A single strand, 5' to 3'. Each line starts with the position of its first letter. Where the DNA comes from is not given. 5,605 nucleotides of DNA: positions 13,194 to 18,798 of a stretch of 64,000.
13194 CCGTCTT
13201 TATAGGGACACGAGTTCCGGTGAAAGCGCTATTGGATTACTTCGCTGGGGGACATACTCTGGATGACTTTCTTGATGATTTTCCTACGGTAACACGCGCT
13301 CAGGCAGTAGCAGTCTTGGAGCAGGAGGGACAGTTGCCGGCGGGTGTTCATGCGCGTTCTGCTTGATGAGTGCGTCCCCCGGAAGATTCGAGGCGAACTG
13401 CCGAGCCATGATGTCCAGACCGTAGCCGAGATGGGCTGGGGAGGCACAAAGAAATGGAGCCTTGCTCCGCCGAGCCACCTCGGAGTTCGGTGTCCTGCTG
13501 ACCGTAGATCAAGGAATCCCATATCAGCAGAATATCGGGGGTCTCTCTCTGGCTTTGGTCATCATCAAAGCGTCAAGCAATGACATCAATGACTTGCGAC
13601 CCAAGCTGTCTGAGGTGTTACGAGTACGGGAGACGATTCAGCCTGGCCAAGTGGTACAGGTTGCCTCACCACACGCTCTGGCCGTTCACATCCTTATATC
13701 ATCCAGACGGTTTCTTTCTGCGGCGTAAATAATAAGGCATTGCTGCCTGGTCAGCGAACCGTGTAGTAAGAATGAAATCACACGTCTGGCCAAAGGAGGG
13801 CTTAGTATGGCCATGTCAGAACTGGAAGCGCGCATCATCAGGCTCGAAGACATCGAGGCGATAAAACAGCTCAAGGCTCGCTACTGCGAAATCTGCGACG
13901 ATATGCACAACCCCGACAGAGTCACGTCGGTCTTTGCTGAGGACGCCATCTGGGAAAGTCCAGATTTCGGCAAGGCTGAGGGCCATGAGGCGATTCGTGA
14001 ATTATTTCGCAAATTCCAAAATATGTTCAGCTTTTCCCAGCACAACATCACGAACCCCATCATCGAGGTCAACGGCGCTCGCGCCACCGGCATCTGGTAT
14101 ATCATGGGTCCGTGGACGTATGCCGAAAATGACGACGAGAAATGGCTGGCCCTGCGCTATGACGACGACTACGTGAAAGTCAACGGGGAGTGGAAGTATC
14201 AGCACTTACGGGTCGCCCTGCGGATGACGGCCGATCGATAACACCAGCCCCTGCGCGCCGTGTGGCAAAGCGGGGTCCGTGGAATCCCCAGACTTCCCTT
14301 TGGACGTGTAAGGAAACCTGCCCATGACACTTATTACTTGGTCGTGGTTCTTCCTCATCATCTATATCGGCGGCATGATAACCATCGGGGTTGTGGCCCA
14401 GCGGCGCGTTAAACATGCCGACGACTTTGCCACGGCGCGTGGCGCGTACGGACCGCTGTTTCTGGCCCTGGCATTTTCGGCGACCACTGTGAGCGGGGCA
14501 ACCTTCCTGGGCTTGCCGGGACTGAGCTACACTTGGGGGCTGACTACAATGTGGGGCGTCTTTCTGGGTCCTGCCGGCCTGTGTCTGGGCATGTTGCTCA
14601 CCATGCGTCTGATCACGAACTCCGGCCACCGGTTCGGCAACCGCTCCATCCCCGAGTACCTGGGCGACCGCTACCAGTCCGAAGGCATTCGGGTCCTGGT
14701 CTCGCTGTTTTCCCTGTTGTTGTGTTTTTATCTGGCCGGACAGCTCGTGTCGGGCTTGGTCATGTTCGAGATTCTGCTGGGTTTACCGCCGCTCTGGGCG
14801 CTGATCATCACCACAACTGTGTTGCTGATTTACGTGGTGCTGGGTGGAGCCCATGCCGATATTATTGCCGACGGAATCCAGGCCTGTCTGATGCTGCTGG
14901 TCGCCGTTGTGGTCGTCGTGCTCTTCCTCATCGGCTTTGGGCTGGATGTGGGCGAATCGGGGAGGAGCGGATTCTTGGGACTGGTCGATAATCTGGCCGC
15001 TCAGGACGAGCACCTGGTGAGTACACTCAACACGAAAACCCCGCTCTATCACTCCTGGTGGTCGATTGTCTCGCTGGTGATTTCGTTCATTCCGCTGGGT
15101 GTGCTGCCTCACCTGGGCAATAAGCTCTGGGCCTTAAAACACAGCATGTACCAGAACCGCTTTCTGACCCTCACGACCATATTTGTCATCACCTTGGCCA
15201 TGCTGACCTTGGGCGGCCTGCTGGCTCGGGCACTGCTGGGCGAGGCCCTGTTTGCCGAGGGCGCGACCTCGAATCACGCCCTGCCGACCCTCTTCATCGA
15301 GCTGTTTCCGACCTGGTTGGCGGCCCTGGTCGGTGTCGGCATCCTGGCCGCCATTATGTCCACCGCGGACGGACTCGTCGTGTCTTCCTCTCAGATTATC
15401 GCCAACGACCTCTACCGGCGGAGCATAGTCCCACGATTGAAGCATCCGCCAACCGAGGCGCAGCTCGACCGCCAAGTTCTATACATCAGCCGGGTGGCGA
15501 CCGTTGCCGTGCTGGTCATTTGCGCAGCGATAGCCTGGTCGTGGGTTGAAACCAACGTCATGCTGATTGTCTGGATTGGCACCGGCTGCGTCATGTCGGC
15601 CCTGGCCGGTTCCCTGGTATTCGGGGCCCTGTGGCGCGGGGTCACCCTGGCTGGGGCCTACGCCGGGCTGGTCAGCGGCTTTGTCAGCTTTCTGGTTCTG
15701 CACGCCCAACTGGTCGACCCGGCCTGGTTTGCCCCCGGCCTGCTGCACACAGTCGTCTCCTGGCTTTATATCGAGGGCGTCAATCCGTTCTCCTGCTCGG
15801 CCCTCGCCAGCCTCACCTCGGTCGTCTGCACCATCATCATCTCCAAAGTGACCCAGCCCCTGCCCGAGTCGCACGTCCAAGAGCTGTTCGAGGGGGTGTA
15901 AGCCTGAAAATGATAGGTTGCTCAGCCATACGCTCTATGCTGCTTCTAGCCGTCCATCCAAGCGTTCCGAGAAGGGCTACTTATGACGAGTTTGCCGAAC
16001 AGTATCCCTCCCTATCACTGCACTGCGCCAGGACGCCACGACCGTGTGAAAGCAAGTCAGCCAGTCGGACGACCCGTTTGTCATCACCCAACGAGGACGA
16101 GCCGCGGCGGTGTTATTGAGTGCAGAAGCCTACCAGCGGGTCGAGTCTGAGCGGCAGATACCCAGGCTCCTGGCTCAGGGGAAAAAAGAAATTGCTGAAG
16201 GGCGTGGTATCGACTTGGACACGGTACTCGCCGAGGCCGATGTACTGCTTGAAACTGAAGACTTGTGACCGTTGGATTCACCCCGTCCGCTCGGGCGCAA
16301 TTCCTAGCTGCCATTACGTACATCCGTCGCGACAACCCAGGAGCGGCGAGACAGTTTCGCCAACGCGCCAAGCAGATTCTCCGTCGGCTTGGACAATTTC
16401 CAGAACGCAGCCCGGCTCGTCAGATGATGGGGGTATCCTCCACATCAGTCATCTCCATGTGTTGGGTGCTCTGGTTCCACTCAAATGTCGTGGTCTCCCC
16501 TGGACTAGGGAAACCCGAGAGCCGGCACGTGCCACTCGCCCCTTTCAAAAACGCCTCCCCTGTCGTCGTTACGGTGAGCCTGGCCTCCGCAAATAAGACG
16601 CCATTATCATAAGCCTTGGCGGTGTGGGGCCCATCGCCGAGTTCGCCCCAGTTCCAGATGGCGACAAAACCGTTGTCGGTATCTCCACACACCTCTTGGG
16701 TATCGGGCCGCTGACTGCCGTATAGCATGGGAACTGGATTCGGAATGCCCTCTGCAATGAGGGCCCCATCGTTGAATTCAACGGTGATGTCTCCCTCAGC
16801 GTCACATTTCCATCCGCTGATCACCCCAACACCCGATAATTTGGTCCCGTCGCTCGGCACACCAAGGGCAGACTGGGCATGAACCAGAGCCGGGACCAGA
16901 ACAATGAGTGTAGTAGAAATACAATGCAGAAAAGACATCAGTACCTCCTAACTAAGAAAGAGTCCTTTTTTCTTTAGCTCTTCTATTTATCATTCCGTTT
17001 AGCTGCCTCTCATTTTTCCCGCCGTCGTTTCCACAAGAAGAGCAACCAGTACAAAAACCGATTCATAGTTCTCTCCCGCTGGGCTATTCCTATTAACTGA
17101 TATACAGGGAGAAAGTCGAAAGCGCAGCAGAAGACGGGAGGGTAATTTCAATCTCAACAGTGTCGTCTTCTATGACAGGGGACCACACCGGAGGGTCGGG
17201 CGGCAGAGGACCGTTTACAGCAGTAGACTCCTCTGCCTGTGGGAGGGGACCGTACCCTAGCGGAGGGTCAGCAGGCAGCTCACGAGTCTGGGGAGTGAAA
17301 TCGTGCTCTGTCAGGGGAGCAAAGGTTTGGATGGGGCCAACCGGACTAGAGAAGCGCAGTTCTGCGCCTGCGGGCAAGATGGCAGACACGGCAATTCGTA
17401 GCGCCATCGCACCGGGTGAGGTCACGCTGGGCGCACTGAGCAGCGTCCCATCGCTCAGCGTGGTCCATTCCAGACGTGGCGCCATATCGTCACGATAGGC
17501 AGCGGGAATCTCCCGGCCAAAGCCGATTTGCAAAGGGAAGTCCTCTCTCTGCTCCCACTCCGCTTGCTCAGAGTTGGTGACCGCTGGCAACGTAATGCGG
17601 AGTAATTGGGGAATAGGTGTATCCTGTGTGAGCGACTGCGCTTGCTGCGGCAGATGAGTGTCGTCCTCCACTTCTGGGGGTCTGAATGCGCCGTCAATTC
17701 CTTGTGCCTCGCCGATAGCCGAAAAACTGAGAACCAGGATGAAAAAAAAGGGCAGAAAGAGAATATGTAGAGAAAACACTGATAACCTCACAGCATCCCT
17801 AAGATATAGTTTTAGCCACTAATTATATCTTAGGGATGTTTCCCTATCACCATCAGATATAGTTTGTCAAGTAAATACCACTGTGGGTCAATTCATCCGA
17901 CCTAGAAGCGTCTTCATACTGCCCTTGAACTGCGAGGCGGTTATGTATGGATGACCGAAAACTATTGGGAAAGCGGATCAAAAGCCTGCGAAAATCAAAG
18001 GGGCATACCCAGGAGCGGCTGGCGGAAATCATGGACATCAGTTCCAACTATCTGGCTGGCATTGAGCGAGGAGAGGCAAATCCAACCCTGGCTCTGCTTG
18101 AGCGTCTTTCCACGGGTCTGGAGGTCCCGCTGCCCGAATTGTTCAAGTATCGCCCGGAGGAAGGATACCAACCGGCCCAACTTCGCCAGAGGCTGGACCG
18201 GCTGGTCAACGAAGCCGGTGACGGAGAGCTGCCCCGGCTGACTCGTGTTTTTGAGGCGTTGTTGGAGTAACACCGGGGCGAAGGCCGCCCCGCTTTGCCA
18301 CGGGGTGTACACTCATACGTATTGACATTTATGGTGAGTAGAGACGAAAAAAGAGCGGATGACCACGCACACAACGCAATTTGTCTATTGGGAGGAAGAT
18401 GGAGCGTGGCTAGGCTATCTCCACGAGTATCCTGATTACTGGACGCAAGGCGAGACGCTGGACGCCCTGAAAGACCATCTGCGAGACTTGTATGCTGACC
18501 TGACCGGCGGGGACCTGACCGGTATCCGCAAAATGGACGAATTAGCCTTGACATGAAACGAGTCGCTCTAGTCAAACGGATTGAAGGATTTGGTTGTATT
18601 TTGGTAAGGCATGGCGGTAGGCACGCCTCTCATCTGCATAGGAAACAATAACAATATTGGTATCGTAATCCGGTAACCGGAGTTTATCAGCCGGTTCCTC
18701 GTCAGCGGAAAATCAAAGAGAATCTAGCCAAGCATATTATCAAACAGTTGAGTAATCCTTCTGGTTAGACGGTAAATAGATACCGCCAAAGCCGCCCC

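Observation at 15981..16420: Decayed Phd/YefM-ParE module: in-frame TGA in the antitoxin, toxin cut off after ~50 residues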

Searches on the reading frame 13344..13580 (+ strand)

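Call 29: search_protein_families(library=pfam, max_evalue=0.1, proteins=[window:13344-13580:+])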
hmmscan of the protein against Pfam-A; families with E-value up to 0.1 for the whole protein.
seq(79 aa): 1 family
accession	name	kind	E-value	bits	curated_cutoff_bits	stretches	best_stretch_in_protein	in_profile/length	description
PF18480.7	DUF5615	-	0.092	13.1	23.8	0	3-34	1-34/110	Domain of unknown function (DUF5615)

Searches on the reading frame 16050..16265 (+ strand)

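Call 7: search_protein_families(library=pfam, max_evalue=1, proteins=[window:16050-16265:+])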
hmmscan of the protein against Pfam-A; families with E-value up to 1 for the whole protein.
seq(72 aa): 1 family
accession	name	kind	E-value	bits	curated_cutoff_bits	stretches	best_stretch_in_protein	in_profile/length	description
PF02604.26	PhdYeFM_antitox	-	3.7e-09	36.7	29.8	1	1-52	18-69/74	Antitoxin Phd_YefM, type II toxin-antitoxin system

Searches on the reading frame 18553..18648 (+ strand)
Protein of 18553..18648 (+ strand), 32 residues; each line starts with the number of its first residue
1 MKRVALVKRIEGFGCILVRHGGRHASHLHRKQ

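Call 29: search_protein_families(library=pfam, max_evalue=0.1, proteins=[window:18553-18648:+])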
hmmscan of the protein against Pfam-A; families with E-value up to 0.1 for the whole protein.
seq(32 aa): 1 family
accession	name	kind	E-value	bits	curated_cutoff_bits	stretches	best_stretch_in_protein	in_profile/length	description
PF07927.17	HicA_toxin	-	0.044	14.3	27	1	6-29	4-27/58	HicA toxin of bacterial toxin-antitoxin,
